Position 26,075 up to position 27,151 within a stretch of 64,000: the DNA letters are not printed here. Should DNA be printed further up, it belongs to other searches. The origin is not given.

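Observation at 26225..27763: Orphan RHS C-terminal toxin tip with a CPBP/Abi membrane protease as candidate immunity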

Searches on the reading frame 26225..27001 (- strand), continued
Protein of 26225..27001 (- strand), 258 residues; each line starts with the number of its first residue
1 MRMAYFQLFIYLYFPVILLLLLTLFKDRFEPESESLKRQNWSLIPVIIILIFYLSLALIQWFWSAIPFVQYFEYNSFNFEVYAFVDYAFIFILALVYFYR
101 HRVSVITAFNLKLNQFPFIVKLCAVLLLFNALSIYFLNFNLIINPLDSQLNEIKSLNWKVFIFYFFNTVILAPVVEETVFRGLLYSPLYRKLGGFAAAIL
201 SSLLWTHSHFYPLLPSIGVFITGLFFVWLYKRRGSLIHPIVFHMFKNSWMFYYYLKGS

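Call 52: find_encoding_contigs(protein=P0129, flank=5000, max_places=1)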
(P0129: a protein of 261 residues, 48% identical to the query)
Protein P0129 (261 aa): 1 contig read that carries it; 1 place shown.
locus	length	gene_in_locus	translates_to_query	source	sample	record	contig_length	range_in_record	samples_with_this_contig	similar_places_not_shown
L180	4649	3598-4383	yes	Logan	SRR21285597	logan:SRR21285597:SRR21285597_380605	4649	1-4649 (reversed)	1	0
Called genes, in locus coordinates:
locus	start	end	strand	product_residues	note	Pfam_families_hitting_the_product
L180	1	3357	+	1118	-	?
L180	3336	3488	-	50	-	-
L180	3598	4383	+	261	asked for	PF02517:Rce1-like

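Call 53: find_encoding_contigs(protein=P0127, flank=5000, max_places=1)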
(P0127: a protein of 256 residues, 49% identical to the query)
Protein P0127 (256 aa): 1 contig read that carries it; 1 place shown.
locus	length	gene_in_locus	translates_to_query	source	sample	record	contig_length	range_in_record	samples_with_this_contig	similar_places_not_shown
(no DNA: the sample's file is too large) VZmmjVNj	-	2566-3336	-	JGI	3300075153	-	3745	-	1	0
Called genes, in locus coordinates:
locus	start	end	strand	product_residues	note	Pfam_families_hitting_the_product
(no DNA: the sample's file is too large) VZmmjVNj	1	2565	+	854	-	?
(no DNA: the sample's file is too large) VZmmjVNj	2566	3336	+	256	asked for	PF02517:Rce1-like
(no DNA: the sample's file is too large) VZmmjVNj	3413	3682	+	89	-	PF01797:Y1_Tnp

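Call 54: find_encoding_contigs(protein=P0131, flank=5000, max_places=3)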
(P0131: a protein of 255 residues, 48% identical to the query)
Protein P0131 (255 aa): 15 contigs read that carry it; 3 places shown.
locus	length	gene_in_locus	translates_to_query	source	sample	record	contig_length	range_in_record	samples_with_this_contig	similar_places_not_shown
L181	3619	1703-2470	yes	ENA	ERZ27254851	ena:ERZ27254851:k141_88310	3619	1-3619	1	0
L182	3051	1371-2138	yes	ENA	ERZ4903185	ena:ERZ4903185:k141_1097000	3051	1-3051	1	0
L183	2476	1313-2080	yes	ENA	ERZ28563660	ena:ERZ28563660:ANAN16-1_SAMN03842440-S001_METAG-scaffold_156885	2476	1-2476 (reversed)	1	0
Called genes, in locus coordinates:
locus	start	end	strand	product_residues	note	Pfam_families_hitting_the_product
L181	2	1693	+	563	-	?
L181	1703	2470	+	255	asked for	PF02517:Rce1-like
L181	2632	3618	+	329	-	?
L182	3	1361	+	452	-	?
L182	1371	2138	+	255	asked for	PF02517:Rce1-like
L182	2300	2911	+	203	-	PF25023:TEN_YD-shell, PF05593:RHS_repeat (faint)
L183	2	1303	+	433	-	?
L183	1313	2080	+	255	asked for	PF02517:Rce1-like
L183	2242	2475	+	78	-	?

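Call 58: search_protein_families(library=pfam, proteins=[L018:28-5991:+, L015:3-3197:+, L180:1-3354:+, L016:2-1171:+], max_evalue=0.001)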
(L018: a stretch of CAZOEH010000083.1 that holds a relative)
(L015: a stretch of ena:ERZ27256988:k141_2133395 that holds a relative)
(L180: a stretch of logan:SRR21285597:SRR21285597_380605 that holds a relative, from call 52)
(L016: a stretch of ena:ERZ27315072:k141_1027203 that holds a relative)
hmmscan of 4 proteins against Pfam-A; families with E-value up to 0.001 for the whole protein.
L018:28-5991:+ (1988 aa): 10 families
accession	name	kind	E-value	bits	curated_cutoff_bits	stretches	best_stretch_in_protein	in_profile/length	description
PF25023.1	TEN_YD-shell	-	9.9e-51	173.2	50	1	1034-1858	18-866/909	Teneurin YD-shell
PF05593.20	RHS_repeat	-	8.6e-29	99.8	22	2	1357-1393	1-37/38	RHS Repeat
PF25021.1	TEN_NHL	-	6.4e-22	78.4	27.1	2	853-903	130-178/357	Teneurin NHL domain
PF25020.1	TTR_TEN1-4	-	2.2e-17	63.2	27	1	208-293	1-86/86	Teneurin TTR-like domain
PF01436.27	NHL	-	5.2e-09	36.1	20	1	864-890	1-27/28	NHL repeat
PF06739.17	SBBP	-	4.3e-08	33.4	20.5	0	988-1000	17-29/38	Beta-propeller repeat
PF13620.12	CarboxypepD_reg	-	1.8e-07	31.8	32.3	1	216-290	2-78/82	Carboxypeptidase regulatory-like domain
PF13715.12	CarbopepD_reg_2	-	3.1e-06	27.6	32.2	1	216-289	1-73/88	CarboxypepD_reg-like domain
PF20144.5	TIG_SUH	-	1.9e-05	25.1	24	0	106-143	13-50/94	TIG domain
PF22701.2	Mala_s_1-like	-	0.00016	21.9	27.5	0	733-839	47-160/195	Mal s 1 allergenic protein-like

L015:3-3197:+ (1065 aa): 5 families
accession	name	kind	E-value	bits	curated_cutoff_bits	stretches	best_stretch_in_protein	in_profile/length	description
PF05593.20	RHS_repeat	-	1.6e-108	353.9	22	13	347-384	1-38/38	RHS Repeat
PF20148.4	DUF6531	-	1.4e-11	45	24.1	1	5-75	3-72/74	Domain of unknown function (DUF6531)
PF25023.1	TEN_YD-shell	-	4.1e-10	38.8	50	1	795-953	722-891/909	Teneurin YD-shell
PF25174.1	Beta-prop_THOC3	-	8.1e-06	25.5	305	0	355-460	84-187/272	THOC3 beta-propeller domain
PF23414.1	Beta-prop_EML_2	-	3.3e-05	23.8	90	0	211-335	59-184/266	Echinoderm microtubule-associated protein second beta-propeller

L180:1-3354:+ (1118 aa): 4 families
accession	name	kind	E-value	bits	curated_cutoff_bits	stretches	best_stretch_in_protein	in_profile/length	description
PF25023.1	TEN_YD-shell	-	7.1e-46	157.2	50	3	668-1026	508-869/909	Teneurin YD-shell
PF05593.20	RHS_repeat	-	5.1e-41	138.7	22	4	493-526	1-35/38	RHS Repeat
PF25021.1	TEN_NHL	-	1.3e-25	90.5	27.1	2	11-61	130-178/357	Teneurin NHL domain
PF01436.27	NHL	-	1.2e-23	82.3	20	3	22-47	1-26/28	NHL repeat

L016:2-1171:+ (390 aa): 0 families
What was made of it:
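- On RHS / YD-repeat polymorphic toxin: Relative L018 has TIG-TTR-NHL and no PAAR (call 58).
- Closest known: Orphan rhs-CT/rhsI modules of Enterobacteria. Different: The parent shell type is teneurin-like (TIG-TTR-NHL-YD), with no PAAR or other type VI secretion marker found in the relatives examined (call 58).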

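Call 67: search_dna_similar(query=window:26228-27001:-, collection=plasmids, mode=protein, max_evalue=0.00001, max_rows=10)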
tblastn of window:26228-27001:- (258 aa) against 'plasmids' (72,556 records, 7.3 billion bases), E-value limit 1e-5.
Records with a match: 8; places in all: 8; records where one place covers at least 80% of the query: 0.
Best place of each record, by identity: <60% 8.
By first word of the organism name: Bacillus 7; Lactiplantibacillus 1.
By predicted mobility (MOB-suite, as given by PLSDB): non-mobilizable 7; mobilizable 1.
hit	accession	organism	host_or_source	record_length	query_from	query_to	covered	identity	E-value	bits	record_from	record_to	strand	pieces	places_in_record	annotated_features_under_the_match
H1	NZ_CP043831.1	Bacillus sp. BS98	oyster,whole organism,intestinal tract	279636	106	257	59%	29.0%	6e-7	57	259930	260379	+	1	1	CPBP family intramembrane glutamic endopeptidase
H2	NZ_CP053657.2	Bacillus cereus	culture,soil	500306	106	257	59%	29.0%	2e-6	56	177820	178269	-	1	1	type II CAAX endopeptidase family protein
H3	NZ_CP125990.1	Bacillus cereus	cell culture,soil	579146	106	257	59%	29.0%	4e-6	55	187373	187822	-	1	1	type II CAAX endopeptidase family protein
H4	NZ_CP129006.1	Bacillus cereus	cattle,Isolated from the spleen of ...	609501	106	257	59%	28.4%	5e-6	55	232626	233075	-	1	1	type II CAAX endopeptidase family protein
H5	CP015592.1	Bacillus cereus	whole organism,garden soil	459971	106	257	59%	28.4%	7e-6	54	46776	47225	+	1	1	none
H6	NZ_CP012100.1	Bacillus thuringiensis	whole organism,soil sample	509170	106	250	56%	29.7%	2e-6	56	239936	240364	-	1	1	type II CAAX endopeptidase family protein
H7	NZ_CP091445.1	Bacillus cereus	Moringa oleifera,whole organism,root ...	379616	162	248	34%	35.6%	5e-6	55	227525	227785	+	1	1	CPBP family intramembrane glutamic endopeptidase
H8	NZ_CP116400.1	Lactiplantibacillus plantarum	mixed culture,breast milk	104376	140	229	35%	34.1%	6e-7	57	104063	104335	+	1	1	none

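Call 72: search_protein_families(library=padloc, proteins=[window:26225-27001:-], max_evalue=0.01)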
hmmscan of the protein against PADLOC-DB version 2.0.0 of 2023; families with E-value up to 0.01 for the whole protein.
window:26225-27001:- (258 aa): 0 families
